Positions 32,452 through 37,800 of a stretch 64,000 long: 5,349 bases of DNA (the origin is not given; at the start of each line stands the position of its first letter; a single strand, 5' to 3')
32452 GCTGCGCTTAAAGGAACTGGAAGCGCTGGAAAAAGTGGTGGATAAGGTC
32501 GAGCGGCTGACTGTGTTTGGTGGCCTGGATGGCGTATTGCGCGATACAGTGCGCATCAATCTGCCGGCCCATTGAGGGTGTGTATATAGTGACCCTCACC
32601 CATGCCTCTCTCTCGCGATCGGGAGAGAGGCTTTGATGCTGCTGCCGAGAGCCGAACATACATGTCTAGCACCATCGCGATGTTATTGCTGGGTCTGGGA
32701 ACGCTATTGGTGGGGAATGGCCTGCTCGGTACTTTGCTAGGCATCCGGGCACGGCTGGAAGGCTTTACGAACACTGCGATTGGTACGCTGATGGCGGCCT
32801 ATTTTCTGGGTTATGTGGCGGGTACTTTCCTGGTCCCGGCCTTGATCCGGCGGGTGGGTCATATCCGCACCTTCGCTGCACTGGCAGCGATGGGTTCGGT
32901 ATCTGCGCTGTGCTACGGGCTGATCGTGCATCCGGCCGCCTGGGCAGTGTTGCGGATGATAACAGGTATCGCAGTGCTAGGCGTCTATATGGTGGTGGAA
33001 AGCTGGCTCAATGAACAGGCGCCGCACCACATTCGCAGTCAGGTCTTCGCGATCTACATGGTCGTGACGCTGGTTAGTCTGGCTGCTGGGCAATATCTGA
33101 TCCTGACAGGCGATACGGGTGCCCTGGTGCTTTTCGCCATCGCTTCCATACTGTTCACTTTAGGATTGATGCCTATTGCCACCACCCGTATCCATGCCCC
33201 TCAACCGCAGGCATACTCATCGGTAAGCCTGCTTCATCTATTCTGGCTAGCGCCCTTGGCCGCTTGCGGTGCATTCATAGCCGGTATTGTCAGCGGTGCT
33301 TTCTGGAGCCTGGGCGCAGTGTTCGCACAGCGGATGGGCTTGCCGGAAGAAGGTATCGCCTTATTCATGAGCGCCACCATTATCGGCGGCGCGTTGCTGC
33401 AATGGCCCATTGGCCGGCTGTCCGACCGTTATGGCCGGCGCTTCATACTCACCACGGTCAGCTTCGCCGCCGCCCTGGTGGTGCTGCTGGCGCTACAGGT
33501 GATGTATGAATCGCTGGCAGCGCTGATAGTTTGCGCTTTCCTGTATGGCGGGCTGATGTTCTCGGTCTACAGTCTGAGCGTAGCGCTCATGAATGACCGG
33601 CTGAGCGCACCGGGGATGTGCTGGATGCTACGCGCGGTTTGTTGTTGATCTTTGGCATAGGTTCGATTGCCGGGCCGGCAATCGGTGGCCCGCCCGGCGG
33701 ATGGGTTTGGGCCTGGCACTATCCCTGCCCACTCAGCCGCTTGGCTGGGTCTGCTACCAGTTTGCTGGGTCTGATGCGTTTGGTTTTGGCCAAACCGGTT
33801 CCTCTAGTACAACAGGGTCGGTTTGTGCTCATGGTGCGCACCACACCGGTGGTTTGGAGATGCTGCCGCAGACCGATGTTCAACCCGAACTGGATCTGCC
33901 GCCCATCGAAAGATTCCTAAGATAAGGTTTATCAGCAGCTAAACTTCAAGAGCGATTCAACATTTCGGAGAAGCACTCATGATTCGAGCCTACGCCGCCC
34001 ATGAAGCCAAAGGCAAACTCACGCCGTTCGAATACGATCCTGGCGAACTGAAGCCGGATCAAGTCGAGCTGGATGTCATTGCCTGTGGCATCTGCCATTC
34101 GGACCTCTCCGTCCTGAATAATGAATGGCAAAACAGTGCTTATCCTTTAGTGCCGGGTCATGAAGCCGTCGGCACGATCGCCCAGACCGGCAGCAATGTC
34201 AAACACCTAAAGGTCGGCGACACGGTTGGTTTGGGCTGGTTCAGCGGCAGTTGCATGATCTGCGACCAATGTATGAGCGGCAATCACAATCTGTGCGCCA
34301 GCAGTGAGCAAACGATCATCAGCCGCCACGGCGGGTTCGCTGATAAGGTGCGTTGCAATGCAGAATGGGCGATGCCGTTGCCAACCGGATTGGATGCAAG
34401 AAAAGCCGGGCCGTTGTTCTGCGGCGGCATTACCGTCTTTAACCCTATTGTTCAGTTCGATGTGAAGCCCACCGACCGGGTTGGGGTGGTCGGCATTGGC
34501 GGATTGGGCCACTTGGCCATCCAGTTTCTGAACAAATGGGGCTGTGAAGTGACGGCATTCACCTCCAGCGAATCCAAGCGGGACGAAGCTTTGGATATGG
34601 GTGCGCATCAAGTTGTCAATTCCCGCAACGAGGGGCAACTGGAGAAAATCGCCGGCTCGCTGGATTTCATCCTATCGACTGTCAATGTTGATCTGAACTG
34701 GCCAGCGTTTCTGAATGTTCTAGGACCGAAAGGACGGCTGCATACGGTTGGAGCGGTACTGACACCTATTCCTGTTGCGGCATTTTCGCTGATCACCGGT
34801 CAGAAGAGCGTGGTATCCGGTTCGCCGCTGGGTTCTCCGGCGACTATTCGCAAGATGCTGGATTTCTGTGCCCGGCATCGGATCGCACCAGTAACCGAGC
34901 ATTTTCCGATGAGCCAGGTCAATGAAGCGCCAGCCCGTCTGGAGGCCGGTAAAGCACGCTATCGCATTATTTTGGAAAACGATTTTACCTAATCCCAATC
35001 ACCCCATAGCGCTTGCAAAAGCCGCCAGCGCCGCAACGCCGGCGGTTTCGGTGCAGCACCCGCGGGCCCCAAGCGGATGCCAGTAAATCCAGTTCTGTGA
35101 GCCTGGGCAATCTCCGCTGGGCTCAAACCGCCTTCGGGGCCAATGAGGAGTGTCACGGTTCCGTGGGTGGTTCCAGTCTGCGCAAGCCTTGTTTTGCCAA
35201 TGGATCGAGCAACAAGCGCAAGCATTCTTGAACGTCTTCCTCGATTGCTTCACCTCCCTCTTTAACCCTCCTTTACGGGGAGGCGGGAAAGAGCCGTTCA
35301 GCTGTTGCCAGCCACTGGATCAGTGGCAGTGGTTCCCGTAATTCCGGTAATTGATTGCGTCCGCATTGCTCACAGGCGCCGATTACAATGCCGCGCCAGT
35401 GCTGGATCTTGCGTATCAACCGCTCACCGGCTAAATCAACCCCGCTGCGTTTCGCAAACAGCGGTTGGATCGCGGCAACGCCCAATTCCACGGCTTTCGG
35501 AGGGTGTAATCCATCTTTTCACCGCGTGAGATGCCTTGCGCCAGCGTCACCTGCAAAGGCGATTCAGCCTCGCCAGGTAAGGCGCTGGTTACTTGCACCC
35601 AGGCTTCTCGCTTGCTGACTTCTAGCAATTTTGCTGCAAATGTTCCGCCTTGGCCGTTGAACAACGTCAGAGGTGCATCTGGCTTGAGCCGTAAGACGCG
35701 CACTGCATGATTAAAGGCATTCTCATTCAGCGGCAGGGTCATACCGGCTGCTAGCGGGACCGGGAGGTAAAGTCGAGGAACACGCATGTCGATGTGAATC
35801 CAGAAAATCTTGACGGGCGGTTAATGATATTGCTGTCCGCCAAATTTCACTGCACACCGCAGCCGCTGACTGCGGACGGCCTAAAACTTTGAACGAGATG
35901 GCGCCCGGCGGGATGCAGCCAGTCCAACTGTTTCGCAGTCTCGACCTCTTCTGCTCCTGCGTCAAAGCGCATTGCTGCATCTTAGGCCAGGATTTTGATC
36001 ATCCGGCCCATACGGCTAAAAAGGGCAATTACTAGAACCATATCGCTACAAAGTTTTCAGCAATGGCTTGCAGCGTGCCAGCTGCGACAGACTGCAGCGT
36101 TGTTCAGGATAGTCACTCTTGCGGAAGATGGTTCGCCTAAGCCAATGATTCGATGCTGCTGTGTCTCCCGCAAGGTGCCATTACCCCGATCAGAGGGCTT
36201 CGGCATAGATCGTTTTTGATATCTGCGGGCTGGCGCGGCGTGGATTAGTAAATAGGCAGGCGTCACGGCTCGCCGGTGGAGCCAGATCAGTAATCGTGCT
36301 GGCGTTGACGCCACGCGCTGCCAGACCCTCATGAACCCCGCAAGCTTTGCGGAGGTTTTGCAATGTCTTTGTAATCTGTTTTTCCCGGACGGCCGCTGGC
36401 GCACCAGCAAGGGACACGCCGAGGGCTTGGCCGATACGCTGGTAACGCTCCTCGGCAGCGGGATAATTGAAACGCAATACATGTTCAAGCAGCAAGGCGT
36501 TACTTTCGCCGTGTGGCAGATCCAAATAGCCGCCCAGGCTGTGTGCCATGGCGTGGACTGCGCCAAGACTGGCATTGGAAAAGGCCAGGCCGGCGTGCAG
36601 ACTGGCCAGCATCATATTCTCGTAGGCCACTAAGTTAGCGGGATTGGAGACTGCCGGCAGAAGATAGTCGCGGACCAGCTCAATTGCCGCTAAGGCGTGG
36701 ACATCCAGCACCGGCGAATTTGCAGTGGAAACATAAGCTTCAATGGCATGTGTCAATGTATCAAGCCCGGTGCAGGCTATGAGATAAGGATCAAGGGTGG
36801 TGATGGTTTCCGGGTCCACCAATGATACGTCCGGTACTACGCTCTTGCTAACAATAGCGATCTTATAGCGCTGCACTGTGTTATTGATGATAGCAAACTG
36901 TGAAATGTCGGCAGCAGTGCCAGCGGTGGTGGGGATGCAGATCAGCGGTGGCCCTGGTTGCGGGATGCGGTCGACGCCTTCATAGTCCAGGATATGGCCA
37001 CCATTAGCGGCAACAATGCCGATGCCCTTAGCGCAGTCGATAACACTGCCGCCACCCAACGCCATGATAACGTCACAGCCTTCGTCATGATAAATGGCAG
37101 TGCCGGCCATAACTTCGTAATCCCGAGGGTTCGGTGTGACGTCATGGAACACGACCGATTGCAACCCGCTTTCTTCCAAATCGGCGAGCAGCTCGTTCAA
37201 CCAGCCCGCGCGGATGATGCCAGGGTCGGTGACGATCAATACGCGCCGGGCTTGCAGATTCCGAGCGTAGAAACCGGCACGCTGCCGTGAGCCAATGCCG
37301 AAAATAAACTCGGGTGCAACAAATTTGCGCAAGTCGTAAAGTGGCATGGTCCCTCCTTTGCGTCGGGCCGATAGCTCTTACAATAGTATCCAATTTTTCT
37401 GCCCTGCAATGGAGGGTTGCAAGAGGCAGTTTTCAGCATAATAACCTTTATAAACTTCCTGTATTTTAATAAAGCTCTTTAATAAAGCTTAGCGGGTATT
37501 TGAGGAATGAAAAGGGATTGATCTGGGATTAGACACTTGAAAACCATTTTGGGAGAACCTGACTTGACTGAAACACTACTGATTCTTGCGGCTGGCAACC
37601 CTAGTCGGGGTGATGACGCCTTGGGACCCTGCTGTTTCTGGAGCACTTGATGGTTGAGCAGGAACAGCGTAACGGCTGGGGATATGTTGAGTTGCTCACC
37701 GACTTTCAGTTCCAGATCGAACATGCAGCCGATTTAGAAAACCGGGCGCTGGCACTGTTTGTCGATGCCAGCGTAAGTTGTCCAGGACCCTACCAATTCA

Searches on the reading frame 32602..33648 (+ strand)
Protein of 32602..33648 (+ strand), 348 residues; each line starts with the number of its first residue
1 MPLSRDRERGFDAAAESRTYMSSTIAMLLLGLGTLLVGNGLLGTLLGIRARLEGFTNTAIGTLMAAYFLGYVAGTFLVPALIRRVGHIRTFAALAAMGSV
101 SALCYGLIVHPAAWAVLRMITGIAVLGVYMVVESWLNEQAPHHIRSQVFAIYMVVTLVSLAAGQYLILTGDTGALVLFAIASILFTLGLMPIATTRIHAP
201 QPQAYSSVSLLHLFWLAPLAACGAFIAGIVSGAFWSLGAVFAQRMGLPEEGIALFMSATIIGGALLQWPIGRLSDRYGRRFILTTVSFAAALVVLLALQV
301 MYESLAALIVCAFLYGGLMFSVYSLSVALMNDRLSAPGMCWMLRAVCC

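Call 35: find_encoding_contigs(protein=window:32602-33648:+, flank=10000, max_places=4)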
Protein window:32602-33648:+ (348 aa): no gene with exactly this product is on record in the collection.

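Call 46: search_protein_families(library=pfam, proteins=[window:32602-33648:+], max_evalue=0.00001)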
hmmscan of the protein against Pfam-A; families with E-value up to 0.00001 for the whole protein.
window:32602-33648:+ (348 aa): 2 families
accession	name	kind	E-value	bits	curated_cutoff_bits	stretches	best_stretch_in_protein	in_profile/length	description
PF07690.21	MFS_1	-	4.2e-20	72.4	33.4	1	29-334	2-323/347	Major Facilitator Superfamily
PF00083.30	Sugar_tr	-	7.2e-08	32.2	22.3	1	56-159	44-150/452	Sugar (and other) transporter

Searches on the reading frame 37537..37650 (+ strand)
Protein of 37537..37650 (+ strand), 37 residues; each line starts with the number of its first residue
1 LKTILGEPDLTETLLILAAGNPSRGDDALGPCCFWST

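Call 6: search_protein_families(library=pfam, proteins=[window:37537-37650:+], max_evalue=0.01)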
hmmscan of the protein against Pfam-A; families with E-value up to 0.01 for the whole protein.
window:37537-37650:+ (37 aa): 0 families
